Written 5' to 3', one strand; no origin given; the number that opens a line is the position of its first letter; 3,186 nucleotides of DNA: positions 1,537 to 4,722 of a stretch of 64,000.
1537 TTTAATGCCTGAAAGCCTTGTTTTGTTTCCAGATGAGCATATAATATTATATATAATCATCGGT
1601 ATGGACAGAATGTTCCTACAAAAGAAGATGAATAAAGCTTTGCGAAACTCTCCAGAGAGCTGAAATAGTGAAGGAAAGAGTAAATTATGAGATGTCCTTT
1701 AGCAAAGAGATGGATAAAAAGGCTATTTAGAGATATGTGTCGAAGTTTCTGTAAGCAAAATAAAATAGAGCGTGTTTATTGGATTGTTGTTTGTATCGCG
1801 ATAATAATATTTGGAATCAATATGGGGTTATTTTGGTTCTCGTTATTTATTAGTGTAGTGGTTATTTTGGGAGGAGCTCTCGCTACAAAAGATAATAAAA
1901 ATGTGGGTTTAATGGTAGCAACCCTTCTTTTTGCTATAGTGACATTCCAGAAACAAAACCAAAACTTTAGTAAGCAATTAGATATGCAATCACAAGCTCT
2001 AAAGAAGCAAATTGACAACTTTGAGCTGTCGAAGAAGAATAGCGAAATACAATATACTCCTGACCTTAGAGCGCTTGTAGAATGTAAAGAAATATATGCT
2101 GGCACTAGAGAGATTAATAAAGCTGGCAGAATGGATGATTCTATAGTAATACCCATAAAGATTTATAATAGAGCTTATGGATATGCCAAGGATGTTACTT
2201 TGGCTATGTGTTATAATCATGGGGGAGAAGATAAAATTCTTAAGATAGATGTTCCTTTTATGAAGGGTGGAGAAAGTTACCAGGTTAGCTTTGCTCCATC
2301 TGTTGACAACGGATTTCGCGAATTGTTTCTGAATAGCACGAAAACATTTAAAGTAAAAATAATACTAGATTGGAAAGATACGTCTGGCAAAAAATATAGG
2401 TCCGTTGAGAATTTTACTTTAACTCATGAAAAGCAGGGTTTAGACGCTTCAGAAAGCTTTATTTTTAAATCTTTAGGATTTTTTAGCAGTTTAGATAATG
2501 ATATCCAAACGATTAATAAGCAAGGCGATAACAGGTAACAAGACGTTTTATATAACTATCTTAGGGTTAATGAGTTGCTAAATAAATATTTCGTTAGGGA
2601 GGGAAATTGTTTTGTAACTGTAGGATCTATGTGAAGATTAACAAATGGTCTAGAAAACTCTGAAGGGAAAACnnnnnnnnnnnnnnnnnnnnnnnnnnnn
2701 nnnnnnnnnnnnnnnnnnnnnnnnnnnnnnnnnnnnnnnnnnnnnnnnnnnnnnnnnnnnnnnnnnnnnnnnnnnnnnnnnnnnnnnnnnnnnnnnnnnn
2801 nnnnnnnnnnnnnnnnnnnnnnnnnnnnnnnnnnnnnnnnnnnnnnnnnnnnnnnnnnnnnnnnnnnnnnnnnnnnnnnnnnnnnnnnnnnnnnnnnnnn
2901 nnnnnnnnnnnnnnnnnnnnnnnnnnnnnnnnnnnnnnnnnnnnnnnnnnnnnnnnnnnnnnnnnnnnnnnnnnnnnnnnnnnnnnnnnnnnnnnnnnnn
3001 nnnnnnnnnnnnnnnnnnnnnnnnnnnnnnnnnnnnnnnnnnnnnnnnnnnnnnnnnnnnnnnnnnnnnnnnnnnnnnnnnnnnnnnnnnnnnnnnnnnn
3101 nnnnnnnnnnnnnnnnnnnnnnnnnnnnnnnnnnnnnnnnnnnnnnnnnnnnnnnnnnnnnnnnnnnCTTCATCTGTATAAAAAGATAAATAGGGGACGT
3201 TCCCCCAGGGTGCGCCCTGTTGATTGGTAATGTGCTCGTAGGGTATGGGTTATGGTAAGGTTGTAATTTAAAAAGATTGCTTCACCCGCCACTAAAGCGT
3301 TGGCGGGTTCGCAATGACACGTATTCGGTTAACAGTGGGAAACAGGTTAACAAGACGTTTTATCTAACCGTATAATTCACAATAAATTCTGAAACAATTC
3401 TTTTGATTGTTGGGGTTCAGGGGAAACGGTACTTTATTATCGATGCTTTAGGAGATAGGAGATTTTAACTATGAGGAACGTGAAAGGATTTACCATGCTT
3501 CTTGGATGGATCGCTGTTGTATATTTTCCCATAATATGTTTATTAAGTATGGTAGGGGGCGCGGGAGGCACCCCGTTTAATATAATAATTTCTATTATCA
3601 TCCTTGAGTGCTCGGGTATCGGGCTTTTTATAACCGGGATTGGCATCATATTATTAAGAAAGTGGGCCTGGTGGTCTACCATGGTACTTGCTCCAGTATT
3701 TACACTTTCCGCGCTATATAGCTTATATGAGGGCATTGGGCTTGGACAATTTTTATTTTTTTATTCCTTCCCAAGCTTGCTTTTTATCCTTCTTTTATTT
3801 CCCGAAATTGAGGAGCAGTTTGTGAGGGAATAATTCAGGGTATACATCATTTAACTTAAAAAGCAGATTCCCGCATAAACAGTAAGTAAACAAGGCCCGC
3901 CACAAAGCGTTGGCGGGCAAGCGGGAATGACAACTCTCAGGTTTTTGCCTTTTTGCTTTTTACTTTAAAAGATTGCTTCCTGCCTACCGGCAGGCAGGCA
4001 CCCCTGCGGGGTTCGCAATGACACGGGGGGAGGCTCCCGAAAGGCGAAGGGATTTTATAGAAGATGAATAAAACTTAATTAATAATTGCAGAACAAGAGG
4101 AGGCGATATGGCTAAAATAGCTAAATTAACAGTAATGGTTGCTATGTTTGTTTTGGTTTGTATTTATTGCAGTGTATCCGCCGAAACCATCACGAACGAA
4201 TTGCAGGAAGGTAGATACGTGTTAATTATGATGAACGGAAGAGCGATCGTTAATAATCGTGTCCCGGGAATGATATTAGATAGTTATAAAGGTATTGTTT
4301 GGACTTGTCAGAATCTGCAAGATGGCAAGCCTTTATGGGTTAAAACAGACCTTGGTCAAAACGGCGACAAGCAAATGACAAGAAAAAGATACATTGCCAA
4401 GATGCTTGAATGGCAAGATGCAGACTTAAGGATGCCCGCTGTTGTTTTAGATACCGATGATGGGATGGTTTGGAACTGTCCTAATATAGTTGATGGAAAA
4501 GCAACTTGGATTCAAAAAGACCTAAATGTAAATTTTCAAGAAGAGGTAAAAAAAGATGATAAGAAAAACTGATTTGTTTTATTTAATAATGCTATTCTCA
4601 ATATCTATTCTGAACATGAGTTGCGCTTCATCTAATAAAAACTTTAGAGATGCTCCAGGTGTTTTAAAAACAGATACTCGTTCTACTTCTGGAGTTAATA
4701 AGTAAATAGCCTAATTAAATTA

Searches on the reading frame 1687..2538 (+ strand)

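Call 3: search_protein_families(library=pfam, proteins=[window:1687-2538:+], max_evalue=1)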
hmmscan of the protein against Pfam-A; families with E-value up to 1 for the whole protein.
window:1687-2538:+ (283 aa): 2 families
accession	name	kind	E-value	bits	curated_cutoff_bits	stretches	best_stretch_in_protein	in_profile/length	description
PF05101.18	VirB3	-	0.074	13.8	23.9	1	27-83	18-74/84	Type IV secretory pathway, VirB3-like protein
PF20990.2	DUF2207_C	-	0.48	10.5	33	1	19-112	125-206/247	Predicted membrane protein (DUF2207) C-terminal domain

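Call 4: search_protein_families(library=padloc, proteins=[window:1687-2538:+], max_evalue=1)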
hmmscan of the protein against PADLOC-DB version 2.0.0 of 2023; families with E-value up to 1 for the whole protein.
window:1687-2538:+ (283 aa): 0 families

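Call 49: search_protein_families(library=ncbifam, proteins=[window:1687-2535:+], max_evalue=1)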
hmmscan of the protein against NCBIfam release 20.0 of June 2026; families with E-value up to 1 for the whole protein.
window:1687-2535:+ (283 aa): 0 families

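Call 50: search_protein_families(library=phrogs, proteins=[window:1687-2535:+], max_evalue=1)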
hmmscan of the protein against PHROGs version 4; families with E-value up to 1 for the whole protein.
window:1687-2535:+ (283 aa): 3 families
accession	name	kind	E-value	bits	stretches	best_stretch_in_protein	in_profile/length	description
phrog_15498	-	moron, auxiliary metabolic gene and host takeover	0.26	12.5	1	38-62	32-56/63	membrane protein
phrog_3335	-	unknown function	0.29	12.2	1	73-118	13-54/56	-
phrog_3913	-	unknown function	0.89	10.8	1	75-120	18-66/89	-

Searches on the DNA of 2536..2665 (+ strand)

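Call 84: build_rna_model(alignment_id=A8, structure=none)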
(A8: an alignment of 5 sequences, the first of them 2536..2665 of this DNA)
Model R1 built from alignment A8 (5 sequences, 141 columns); structure: none (sequence only).
model positions 131; base pairs 0; branch points 0; effective number of sequences 2.83; information 0.443 bits per position. No base pairs: searches with it score sequence only.

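Call 85: search_with_rna_model(model_id=R1, source=window, filters=off, max_evalue=10)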
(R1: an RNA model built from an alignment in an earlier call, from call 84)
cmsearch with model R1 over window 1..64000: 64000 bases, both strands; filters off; matches with E-value up to 10: 99.
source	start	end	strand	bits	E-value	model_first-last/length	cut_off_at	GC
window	6132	6257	+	94.1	3e-28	2-128/131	-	0.3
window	4765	4891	+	93.3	5.4e-28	2-129/131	-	0.35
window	5002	5128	+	87.4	3.8e-26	2-129/131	-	0.26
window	2537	2661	+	86.7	6.2e-26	3-130/131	-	0.3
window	3348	3466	+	58.4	4.1e-17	2-130/131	-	0.33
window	4763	4885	-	29.2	5.2e-08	4-127/131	-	0.36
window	6161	6254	-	28.4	9e-08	2-96/131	-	0.27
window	4999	5124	-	18.8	8.9e-05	2-128/131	-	0.25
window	36966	37035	+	8.5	0.14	13-76/131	-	0.31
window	2539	2639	-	8.3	0.16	20-122/131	-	0.31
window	1002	1075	+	7.6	0.27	47-114/131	-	0.34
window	3351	3405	-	6.7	0.54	68-122/131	-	0.27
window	18043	18108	+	6.6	0.58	33-108/131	-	0.27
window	26263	26327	-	6.5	0.6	31-95/131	-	0.35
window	28200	28250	-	6.3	0.7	7-81/131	-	0.31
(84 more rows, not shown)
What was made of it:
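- The spacer is a repeat unit that also bounds unrelated ORFs (call 85). The units are self-complementary: they also match the model on the opposite strand at E 5e-8 to 9e-5 (call 85).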

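Call 90: search_with_rna_model(model_id=R1, sources=[L031, L033, L005, L001, L003, L004, L027], filters=off, max_evalue=0.1)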
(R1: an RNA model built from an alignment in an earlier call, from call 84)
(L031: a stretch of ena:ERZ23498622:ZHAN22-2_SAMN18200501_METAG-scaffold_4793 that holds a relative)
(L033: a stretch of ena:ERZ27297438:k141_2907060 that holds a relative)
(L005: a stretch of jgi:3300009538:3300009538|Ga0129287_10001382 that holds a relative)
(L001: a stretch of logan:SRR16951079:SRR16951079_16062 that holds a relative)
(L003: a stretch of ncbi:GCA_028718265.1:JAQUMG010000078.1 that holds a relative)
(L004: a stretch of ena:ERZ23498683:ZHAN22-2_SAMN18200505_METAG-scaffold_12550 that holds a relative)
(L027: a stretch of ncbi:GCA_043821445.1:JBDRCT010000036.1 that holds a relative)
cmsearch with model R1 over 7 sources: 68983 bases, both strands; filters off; matches with E-value up to 0.1: 1.
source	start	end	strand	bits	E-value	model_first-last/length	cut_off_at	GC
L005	7917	7987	+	12.7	0.0079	30-100/131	-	0.27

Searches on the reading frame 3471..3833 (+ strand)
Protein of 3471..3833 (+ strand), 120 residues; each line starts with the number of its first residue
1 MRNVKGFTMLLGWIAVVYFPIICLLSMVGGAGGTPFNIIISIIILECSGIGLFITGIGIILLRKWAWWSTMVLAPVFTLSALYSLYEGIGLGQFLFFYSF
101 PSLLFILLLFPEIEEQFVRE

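Call 3: search_protein_families(library=pfam, proteins=[window:3471-3833:+], max_evalue=1)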
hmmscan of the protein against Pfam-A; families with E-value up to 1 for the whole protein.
window:3471-3833:+ (120 aa): 1 family
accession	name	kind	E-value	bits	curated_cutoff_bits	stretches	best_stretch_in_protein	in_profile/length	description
PF18159.6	S_4TM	-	0.029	14.2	26.9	1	62-116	162-216/291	SMODS-associating 4TM effector domain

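Call 4: search_protein_families(library=padloc, proteins=[window:3471-3833:+], max_evalue=1)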
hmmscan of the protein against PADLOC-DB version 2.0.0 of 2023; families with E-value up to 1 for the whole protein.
window:3471-3833:+ (120 aa): 0 families

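Call 49: search_protein_families(library=ncbifam, proteins=[window:3471-3830:+], max_evalue=1)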
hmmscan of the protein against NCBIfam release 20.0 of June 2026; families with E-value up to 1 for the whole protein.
window:3471-3830:+ (120 aa): 1 family
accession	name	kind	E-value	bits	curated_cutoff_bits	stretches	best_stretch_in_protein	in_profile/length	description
NF007828.0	PRK10537.1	equivalog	0.18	10.7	425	1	48-109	77-134/403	voltage-gated potassium channel protein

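Call 50: search_protein_families(library=phrogs, proteins=[window:3471-3830:+], max_evalue=1)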
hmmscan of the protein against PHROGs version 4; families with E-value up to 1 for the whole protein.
window:3471-3830:+ (120 aa): 0 families

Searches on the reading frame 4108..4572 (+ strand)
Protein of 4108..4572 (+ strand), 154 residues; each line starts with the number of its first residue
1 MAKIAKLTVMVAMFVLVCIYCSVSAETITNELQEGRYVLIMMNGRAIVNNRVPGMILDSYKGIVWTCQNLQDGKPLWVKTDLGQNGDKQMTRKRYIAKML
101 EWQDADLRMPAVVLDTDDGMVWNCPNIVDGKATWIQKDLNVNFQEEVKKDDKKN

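Call 3: search_protein_families(library=pfam, proteins=[window:4108-4572:+], max_evalue=1)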
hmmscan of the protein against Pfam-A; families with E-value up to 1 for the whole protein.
window:4108-4572:+ (154 aa): 0 families

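Call 4: search_protein_families(library=padloc, proteins=[window:4108-4572:+], max_evalue=1)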
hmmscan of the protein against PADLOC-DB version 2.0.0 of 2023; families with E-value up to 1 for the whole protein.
window:4108-4572:+ (154 aa): 0 families

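Call 49: search_protein_families(library=ncbifam, proteins=[window:4108-4569:+], max_evalue=1)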
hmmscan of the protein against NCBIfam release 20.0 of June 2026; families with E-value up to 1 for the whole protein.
window:4108-4569:+ (154 aa): 1 family
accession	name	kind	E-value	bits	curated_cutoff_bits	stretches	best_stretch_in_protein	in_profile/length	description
NF007766.0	PRK10449.1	equivalog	0.067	12.9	168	1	8-53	5-52/140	heat shock protein HslJ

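Call 50: search_protein_families(library=phrogs, proteins=[window:4108-4569:+], max_evalue=1)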
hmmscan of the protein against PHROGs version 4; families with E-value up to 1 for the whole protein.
window:4108-4569:+ (154 aa): 4 families
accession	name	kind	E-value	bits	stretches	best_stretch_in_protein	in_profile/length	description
phrog_28359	-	unknown function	0.068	14.2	1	10-35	6-31/69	-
phrog_8779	-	unknown function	0.082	13.9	0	99-137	30-65/76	-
phrog_29369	-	unknown function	0.11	13.3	0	25-79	57-111/182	-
phrog_19623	-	head and packaging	0.24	11.6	0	42-100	215-273/335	virion structural protein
